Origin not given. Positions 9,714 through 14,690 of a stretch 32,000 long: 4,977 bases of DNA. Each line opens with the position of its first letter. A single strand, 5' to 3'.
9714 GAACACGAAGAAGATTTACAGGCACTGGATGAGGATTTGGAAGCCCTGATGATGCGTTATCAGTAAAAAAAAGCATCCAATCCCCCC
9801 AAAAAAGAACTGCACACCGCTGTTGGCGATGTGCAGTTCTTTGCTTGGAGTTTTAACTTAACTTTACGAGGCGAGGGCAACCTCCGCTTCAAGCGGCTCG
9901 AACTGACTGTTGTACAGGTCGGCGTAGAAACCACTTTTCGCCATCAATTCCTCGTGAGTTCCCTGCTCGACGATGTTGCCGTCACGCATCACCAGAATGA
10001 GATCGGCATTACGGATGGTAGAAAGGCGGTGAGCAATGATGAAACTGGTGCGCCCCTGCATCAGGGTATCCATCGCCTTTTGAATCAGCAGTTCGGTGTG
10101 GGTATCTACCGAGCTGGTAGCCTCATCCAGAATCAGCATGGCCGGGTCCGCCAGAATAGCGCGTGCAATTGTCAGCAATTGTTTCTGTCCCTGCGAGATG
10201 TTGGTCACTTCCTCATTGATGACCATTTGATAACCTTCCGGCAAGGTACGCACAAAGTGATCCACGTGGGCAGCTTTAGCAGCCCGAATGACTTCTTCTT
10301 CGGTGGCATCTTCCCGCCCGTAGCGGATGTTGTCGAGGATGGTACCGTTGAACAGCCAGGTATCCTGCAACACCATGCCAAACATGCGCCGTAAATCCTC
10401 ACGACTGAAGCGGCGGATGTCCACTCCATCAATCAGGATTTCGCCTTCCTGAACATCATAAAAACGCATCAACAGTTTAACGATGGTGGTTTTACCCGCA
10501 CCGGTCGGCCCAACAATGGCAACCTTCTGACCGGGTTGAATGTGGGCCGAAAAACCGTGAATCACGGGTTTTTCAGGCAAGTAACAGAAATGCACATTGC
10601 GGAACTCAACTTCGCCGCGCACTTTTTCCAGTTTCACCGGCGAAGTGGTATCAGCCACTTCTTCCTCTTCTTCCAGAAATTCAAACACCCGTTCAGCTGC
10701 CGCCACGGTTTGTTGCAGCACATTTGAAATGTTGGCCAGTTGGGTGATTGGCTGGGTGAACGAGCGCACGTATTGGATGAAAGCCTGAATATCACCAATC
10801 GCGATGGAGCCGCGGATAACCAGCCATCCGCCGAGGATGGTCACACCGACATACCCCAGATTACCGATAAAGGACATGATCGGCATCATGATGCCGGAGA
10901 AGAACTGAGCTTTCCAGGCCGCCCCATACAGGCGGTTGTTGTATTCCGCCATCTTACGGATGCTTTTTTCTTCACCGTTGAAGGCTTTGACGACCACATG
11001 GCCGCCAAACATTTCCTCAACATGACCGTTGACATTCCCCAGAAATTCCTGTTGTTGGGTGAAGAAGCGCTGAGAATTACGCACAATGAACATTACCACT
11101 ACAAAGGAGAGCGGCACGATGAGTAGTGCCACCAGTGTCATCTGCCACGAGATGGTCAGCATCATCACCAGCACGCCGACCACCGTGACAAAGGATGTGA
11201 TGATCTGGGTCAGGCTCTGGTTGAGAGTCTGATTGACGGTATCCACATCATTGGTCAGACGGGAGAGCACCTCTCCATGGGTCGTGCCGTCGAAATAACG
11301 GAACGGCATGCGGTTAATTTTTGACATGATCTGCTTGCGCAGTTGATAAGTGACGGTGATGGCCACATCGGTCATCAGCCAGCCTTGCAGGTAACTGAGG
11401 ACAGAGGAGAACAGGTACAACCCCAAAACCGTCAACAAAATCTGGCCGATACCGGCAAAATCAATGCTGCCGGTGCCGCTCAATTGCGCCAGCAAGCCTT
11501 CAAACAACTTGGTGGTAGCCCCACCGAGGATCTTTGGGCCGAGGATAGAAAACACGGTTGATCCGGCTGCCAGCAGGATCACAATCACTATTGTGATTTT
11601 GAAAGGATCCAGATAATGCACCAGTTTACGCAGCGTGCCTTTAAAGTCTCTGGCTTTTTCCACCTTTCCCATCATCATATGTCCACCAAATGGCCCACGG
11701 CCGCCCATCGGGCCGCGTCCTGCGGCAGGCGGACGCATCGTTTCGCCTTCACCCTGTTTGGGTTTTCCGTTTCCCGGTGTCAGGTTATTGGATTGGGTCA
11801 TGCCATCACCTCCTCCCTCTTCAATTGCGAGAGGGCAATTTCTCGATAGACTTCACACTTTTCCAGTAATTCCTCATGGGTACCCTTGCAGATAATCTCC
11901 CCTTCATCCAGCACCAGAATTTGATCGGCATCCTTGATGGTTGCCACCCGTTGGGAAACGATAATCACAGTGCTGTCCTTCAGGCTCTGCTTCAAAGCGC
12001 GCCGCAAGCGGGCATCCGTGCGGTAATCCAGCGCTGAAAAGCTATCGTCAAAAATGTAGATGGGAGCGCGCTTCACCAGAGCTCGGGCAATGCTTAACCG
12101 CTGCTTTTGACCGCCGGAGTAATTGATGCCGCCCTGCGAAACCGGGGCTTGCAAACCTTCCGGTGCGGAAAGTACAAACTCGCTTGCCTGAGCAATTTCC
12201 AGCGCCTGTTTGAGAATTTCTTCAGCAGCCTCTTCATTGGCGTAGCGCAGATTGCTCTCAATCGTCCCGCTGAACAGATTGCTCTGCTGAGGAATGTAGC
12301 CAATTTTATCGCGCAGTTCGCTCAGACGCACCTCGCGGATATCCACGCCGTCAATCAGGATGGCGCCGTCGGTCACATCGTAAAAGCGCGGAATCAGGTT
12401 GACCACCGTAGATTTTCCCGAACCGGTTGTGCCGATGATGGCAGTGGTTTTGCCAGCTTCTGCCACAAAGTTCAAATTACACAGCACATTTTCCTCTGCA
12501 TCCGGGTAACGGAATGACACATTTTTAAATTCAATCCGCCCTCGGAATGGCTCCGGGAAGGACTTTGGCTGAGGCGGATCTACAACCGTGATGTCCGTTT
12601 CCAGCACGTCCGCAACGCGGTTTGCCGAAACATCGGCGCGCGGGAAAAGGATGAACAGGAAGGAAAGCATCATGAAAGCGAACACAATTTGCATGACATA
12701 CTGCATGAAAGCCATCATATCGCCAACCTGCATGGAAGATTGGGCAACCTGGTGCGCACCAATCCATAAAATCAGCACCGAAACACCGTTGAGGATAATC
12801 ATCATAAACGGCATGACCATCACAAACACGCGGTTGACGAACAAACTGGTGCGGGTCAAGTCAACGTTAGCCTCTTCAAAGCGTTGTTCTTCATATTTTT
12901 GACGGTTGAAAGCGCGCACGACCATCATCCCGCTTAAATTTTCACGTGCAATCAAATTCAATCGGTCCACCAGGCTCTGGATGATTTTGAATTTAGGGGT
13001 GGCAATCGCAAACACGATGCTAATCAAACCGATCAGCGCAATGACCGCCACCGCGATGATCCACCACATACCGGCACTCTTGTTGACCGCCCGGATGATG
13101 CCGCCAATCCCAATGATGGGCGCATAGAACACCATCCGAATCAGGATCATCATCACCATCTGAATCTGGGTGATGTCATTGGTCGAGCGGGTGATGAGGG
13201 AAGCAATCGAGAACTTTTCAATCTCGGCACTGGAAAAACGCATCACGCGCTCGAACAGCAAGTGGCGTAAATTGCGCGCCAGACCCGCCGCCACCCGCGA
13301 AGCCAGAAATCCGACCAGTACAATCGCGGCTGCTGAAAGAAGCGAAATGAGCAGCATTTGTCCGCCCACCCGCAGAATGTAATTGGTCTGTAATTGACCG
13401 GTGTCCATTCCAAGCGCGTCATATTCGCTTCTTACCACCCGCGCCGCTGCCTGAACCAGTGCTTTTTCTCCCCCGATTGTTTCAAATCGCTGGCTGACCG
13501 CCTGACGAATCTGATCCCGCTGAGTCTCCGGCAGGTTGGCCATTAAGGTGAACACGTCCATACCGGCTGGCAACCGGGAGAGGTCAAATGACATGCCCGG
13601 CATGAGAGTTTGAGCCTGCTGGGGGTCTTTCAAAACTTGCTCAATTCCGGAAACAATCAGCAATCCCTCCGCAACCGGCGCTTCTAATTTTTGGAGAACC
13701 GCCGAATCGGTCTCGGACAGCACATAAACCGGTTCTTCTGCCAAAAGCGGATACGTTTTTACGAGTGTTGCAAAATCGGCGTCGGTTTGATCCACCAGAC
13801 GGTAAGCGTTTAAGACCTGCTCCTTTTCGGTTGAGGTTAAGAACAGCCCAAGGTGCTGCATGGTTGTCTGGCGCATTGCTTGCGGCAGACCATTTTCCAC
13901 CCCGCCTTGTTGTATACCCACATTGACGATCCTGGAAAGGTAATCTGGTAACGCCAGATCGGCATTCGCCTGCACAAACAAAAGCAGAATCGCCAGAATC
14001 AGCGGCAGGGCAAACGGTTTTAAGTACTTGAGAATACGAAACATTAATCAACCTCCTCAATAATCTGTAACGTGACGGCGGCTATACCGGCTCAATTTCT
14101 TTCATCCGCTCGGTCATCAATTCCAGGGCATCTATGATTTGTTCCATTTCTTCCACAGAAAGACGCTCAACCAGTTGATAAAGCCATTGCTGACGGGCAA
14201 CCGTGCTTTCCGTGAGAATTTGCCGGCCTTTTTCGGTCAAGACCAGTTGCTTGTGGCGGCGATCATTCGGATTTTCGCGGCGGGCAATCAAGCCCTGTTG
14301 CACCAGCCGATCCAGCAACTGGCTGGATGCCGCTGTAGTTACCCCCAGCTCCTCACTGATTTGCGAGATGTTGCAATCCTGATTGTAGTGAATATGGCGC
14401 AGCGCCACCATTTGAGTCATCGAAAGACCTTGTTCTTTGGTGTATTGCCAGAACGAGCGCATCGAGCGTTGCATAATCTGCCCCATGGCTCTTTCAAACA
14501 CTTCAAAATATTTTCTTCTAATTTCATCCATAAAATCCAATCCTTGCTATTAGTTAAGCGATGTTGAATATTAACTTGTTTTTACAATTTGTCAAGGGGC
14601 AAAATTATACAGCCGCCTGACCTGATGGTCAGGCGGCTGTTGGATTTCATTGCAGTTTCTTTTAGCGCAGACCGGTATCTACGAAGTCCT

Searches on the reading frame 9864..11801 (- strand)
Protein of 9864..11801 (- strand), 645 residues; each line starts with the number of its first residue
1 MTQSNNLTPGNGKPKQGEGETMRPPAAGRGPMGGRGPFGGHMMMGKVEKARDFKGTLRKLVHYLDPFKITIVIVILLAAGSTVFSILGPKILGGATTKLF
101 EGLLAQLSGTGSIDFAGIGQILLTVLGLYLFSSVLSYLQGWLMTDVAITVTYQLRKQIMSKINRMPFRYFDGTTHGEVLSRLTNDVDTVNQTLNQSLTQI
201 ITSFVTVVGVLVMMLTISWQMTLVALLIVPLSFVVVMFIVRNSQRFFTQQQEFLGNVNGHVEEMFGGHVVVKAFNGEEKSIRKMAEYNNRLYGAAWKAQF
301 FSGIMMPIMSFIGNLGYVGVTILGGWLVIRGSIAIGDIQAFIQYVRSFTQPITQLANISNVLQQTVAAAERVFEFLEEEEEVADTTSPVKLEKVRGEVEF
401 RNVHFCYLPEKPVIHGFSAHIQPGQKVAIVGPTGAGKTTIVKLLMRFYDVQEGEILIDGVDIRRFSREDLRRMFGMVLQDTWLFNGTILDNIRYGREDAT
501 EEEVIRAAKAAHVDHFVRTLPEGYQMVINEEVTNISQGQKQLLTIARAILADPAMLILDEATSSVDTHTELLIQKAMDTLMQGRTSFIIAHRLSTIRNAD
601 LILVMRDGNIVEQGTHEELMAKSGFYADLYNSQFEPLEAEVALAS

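Call 6: search_protein_families(library=pfam, proteins=[window:9864-11801:-], max_evalue=0.0001)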
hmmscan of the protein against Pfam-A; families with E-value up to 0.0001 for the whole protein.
window:9864-11801:- (645 aa): 2 families
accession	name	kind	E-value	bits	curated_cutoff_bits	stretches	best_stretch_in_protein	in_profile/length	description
PF00664.28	ABC_membrane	-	9.6e-59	199.7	28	1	72-351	2-273/274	ABC transporter transmembrane region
PF00005.33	ABC_tran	-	2.2e-30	106.5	25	1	415-563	2-137/137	ABC transporter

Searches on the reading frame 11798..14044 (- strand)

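Call 6: search_protein_families(library=pfam, proteins=[window:11798-14044:-], max_evalue=0.0001)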
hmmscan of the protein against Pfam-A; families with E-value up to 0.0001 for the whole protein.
window:11798-14044:- (748 aa): 3 families
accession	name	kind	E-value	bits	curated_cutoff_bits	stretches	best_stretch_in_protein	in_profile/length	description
PF00664.28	ABC_membrane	-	9.9e-30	104.6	28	1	228-456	45-273/274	ABC transporter transmembrane region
PF00005.33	ABC_tran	-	1.2e-27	97.6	25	1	523-669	3-136/137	ABC transporter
PF02463.25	SMC_N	-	5.6e-10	39.5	40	1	532-710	25-209/220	RecF/RecN/SMC N terminal domain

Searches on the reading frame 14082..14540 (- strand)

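Call 6: search_protein_families(library=pfam, proteins=[window:14082-14540:-], max_evalue=0.0001)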
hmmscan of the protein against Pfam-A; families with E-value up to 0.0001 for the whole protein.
window:14082-14540:- (152 aa): 5 families
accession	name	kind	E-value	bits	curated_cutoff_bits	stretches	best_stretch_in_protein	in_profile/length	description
PF01047.28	MarR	-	9.5e-17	61.1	24.6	1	39-96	1-58/59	MarR family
PF12802.13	MarR_2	-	3.3e-15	56.4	27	1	38-95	2-60/61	MarR family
PF13463.12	HTH_27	-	2.2e-06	28.3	22.2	1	42-105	4-68/68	Winged helix DNA-binding domain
PF22381.2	Staph_reg_Sar_Rot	-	3.9e-06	27.3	27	1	32-110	5-83/85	Transcriptional regulator SarA/Rot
PF04079.22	SMC_ScpB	-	9.3e-06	25.8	27.4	1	23-104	65-144/160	Segregation and condensation complex subunit ScpB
